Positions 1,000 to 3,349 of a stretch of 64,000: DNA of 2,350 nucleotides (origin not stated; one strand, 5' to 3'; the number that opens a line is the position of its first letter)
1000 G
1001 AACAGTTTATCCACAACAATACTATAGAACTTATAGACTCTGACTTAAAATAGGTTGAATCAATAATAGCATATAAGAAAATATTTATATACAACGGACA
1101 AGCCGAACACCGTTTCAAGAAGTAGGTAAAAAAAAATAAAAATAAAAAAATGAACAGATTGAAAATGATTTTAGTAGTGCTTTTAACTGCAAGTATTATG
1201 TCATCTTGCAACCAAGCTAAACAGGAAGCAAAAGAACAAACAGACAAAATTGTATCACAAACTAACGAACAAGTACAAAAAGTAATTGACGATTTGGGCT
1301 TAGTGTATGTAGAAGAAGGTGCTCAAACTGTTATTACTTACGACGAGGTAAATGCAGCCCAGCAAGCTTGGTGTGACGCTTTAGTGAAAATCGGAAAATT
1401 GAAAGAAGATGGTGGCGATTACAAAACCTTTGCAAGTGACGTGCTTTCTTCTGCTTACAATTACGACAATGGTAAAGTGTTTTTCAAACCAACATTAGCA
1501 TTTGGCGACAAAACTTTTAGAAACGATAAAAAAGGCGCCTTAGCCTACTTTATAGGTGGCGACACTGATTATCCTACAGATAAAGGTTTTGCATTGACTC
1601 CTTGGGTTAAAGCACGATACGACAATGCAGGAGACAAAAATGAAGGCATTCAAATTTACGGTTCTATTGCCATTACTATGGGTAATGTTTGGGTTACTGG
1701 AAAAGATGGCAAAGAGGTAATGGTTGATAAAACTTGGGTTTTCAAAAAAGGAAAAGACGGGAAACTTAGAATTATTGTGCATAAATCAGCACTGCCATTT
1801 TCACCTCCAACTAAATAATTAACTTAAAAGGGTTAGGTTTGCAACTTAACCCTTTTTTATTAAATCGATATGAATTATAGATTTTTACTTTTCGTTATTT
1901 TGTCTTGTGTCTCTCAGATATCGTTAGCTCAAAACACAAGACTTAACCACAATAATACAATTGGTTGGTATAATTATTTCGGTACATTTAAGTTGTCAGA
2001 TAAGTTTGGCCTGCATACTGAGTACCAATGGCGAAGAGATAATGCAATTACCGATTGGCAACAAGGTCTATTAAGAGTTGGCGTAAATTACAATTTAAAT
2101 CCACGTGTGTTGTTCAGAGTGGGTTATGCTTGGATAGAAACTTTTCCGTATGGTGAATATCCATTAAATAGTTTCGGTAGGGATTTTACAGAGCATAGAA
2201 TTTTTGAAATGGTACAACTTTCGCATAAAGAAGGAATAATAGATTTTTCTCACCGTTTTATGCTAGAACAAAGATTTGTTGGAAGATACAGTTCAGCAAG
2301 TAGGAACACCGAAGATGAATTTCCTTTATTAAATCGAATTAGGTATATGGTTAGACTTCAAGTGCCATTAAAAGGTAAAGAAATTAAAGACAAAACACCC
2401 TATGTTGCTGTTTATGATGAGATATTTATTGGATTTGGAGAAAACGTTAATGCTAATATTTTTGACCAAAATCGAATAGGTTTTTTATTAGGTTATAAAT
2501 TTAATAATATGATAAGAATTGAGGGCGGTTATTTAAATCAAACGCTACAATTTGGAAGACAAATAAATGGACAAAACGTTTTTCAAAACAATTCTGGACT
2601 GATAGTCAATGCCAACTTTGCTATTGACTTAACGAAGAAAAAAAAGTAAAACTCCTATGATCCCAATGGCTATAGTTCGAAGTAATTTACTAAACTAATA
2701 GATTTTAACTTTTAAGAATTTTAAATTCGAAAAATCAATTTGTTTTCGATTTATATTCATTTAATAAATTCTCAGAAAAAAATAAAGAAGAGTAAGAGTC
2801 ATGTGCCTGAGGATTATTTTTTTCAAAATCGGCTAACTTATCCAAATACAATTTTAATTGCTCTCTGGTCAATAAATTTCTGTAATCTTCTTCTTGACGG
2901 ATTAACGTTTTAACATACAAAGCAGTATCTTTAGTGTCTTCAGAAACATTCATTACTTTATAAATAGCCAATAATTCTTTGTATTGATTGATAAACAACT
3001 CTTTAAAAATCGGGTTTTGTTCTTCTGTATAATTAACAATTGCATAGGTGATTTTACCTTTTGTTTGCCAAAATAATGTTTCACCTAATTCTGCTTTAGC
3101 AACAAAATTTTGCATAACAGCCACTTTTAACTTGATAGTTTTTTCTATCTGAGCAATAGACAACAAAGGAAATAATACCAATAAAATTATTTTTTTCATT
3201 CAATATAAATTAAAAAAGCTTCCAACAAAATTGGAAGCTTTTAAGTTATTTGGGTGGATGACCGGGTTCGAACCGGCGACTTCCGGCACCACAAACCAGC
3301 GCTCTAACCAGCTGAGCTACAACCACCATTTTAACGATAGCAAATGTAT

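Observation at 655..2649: Candidate inorganic-carbon module: CutA/PII-like + iota-CA-like lipoprotein + DUF2490 barrel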

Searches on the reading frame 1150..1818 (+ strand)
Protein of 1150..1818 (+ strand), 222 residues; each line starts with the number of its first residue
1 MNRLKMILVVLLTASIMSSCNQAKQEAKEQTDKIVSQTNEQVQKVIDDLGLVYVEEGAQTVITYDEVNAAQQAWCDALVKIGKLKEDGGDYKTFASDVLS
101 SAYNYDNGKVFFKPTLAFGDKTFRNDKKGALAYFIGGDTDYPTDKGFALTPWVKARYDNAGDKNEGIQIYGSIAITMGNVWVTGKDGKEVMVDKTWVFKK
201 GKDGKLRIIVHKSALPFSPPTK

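Call 3: search_protein_families(library=pfam, proteins=[window:1150-1818:+], max_evalue=1)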
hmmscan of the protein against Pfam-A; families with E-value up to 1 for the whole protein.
window:1150-1818:+ (222 aa): 1 family
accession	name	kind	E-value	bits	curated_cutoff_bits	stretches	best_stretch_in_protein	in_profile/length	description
PF05597.16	Phasin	-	0.21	12.1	28.8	1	15-56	65-106/126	Poly(hydroxyalcanoate) granule associated protein (phasin)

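Call 4: search_protein_families(library=ncbifam, proteins=[window:1150-1818:+], max_evalue=1)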
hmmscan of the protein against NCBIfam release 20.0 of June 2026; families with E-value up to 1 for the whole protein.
window:1150-1818:+ (222 aa): 4 families
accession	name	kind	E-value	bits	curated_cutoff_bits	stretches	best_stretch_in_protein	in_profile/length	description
NF047901.1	MetIndCarbAnhdr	equivalog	2.2e-50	170.9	350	1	1-218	1-204/205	metal-independent carbonic anhydrase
NF033194.1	lipo_EMYY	hypoth_equivalog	0.0075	15.6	100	1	4-64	3-66/292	EMYY motif lipoprotein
NF041428.1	TrsH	subfamily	0.021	14.9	150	1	5-66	3-67/149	TrsH/TraH family protein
NF040782.1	PG_glutam_Chrys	equivalog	0.058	12.6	250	0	1-52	1-50/321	protein-glutamine glutaminase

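Call 5: search_solved_structures(query=window:1150-1818:+, max_evalue=1, show_alignments=3)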
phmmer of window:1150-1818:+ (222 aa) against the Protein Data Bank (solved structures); distinct sequences matched with E-value up to 1: 30.
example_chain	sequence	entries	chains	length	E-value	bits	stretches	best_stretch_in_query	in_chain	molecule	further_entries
7c5x_A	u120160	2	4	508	6.2e-66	225.3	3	61-219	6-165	iota-carbonic anhydrase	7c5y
7c5v_A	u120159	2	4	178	4.2e-40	140.9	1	61-218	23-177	iota-carbonic anhydrase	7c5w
5mfd_A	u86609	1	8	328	1.1e-05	28.4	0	16-50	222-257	YIIIM''6AII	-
5mfl_A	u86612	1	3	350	4.2e-05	26.5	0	16-51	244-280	(KR)5_GS10_YIIIM6AII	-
5mfm_C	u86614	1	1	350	5e-05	26.2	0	16-49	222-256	Importin subunit alpha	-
5mfm_A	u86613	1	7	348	5e-05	26.2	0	16-48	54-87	YIIIM6AII_GS11_(KR)5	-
4pls_A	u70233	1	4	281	8.9e-05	25.4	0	16-48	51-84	Arm00010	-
4plq_A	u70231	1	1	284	9.1e-05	25.4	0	16-48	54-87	Arm00011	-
4v3o_A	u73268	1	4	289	9.6e-05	25.3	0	16-48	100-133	YIII_M5_AII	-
4plr_A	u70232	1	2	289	0.0001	25.2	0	16-48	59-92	Arm00008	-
6sa8_A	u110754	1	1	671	0.00013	24.8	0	16-48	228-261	ring-like DARPin-Armadillo fusion H83_D01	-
5aei_A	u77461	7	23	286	0.0002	24.3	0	16-48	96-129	DESIGNED ARMADILLO REPEAT PROTEIN YIIIM5AII | YIIIM5AII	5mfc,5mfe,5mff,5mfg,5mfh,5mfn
6sa7_A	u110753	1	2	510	0.00073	22.4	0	16-48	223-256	DARPin-Armadillo fusion C8long83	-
6s9o_A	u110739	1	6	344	0.0027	20.6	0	16-48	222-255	designed Armadillo repeat protein with internal Lock1 fused to target peptide KRKRKLKFKR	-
8oh7_A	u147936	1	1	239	0.0036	20.1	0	16-49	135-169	Designed Armadillo repeat protein with four internal modules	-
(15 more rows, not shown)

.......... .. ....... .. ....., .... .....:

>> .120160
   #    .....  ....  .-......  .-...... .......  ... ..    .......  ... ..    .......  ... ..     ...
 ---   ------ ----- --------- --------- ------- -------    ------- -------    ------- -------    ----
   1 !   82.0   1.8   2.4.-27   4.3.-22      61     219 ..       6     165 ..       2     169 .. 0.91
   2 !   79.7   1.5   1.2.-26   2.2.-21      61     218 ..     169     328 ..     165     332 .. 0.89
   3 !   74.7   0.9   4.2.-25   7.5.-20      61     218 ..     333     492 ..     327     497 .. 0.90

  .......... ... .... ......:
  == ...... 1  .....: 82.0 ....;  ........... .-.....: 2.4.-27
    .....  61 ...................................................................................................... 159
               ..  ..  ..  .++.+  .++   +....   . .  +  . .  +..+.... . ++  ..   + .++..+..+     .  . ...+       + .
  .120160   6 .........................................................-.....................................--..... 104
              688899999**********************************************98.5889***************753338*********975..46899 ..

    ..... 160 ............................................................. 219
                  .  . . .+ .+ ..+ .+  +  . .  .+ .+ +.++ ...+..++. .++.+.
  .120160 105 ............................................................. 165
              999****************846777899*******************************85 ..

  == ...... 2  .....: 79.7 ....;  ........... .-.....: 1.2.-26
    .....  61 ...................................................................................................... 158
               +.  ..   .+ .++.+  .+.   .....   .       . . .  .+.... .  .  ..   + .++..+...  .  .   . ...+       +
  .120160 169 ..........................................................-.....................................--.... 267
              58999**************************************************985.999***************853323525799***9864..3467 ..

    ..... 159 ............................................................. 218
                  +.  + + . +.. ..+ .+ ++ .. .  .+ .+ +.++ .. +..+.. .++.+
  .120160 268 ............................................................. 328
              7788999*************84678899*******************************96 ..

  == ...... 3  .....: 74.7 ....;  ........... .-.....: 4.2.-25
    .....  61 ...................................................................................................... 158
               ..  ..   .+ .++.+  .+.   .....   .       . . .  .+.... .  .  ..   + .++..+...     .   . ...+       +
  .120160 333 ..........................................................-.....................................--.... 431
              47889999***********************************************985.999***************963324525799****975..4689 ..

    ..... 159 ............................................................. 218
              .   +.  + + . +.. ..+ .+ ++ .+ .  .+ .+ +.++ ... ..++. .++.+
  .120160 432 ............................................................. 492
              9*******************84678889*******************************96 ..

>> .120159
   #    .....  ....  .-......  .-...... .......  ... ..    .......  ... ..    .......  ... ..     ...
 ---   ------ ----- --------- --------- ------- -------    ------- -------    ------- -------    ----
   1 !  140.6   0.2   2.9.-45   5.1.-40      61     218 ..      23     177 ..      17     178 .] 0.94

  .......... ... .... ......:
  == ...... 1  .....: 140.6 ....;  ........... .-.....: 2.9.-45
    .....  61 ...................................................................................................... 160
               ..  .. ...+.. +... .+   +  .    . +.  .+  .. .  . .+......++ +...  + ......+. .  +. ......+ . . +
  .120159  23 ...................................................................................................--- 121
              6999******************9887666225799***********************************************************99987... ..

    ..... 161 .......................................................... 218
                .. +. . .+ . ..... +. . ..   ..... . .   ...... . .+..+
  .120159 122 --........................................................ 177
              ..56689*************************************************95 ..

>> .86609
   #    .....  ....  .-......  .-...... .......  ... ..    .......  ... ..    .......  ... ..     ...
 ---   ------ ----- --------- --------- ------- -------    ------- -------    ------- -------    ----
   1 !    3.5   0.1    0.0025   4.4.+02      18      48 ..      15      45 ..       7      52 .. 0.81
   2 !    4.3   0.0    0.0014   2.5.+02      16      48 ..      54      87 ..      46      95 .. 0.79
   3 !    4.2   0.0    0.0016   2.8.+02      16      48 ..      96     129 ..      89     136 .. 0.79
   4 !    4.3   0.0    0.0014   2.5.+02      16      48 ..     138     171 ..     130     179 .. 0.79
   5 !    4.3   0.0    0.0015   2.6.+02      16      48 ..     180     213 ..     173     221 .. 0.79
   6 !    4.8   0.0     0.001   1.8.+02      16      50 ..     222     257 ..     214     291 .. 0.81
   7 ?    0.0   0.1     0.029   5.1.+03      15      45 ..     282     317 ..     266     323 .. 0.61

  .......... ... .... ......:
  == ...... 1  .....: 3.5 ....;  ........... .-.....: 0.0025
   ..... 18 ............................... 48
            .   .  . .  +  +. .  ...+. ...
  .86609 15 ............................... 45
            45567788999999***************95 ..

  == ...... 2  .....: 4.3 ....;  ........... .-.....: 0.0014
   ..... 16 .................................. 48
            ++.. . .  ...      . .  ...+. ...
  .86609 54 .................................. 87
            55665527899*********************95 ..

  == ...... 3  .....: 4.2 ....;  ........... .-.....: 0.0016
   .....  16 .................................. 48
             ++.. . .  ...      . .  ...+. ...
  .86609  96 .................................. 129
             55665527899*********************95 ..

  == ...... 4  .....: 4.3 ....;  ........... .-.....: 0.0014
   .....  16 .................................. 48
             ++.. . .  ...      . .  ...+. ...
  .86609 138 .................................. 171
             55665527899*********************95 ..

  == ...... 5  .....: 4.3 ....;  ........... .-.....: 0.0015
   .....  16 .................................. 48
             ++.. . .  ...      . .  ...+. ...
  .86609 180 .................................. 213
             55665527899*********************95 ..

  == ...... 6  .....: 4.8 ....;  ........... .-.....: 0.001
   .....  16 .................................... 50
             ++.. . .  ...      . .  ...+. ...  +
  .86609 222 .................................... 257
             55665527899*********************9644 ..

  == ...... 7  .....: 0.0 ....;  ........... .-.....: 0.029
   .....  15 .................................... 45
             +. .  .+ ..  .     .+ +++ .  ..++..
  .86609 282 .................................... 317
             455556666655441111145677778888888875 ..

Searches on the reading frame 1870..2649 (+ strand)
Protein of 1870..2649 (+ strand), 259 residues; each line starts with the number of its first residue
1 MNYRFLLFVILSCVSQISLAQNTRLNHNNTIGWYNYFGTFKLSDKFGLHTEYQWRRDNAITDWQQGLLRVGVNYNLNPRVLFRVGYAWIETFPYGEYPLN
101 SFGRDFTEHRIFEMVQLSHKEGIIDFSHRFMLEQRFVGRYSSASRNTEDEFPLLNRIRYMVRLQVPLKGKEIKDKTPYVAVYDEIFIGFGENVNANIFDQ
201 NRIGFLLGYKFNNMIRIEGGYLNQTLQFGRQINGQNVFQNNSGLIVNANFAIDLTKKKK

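Call 3: search_protein_families(library=pfam, proteins=[window:1870-2649:+], max_evalue=1)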
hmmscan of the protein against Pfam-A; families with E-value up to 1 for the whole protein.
window:1870-2649:+ (259 aa): 5 families
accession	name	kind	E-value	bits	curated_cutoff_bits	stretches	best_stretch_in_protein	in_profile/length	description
PF10677.15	DUF2490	-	3.6e-47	160.9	29.8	1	33-227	4-178/186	Protein of unknown function (DUF2490)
PF13505.12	OMP_b-brl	-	0.00079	20.1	28.7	1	197-225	40-68/175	Outer membrane protein beta-barrel domain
PF01389.23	OmpA_membrane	-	0.0033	17.6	21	0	48-90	108-150/180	OmpA-like transmembrane domain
PF13609.12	Porin_4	-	0.12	12.5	27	1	29-90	246-306/310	Gram-negative porin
PF18333.6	ssDNA_DBD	-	0.22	12.2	25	1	11-53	16-56/106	Non-canonical single-stranded DNA-binding domain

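Call 4: search_protein_families(library=ncbifam, proteins=[window:1870-2649:+], max_evalue=1)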
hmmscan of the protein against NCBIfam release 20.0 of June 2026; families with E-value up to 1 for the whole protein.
window:1870-2649:+ (259 aa): 2 families
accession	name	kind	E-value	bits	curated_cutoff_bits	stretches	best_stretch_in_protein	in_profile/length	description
TIGR02454.1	ECF_T_CbiQ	equivalog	0.12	12.2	111.8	1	2-39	141-177/200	cobalt ECF transporter T component CbiQ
NF033908.1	AcfA_fam_omp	subfamily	0.16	11.3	100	1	200-231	53-84/217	AcfA family outer membrane beta-barrel protein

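Call 7: search_solved_structures(query=window:1870-2649:+, max_evalue=10, show_alignments=1)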
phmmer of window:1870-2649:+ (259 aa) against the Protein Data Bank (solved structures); distinct sequences matched with E-value up to 10: 5.
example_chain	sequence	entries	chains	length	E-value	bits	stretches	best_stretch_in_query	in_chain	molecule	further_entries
9fzd_A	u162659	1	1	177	0.22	14.3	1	73-99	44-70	Outer membrane protein A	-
9fzc_A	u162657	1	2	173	0.27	14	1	73-95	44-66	Outer membrane protein A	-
1bxw_A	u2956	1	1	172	0.37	13.6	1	73-95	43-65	PROTEIN (OUTER MEMBRANE PROTEIN A)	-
1qjp_A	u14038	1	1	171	0.38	13.5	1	73-95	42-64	OUTER MEMBRANE PROTEIN A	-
2jmm_A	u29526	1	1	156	1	12.1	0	73-93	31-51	Outer membrane protein A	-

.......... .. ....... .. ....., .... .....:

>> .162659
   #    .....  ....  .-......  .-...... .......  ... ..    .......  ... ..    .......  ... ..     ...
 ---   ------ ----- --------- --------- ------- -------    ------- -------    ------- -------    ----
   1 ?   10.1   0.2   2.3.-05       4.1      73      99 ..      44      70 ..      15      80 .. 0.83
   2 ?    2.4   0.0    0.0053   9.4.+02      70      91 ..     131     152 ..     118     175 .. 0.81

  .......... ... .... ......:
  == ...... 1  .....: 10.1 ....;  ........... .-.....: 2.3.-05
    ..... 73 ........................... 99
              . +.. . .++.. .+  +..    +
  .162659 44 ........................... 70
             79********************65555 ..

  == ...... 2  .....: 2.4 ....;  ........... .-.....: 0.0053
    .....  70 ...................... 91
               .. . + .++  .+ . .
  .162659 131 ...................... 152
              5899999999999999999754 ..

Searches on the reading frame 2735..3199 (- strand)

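Call 3: search_protein_families(library=pfam, proteins=[window:2735-3199:-], max_evalue=1)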
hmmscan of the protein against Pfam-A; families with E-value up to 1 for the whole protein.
window:2735-3199:- (154 aa): 1 family
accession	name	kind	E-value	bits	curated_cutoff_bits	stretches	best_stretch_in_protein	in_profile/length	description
PF14275.11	DUF4362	-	0.038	14.6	25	1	52-71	32-51/91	Domain of unknown function (DUF4362)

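Call 4: search_protein_families(library=ncbifam, proteins=[window:2735-3199:-], max_evalue=1)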
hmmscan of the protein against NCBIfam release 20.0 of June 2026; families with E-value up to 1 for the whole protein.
window:2735-3199:- (154 aa): 1 family
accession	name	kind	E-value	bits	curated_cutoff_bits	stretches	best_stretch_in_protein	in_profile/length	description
TIGR02972.1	TMAO_torE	equivalog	0.041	13.7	77.75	1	5-32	16-42/49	trimethylamine N-oxide reductase system protein TorE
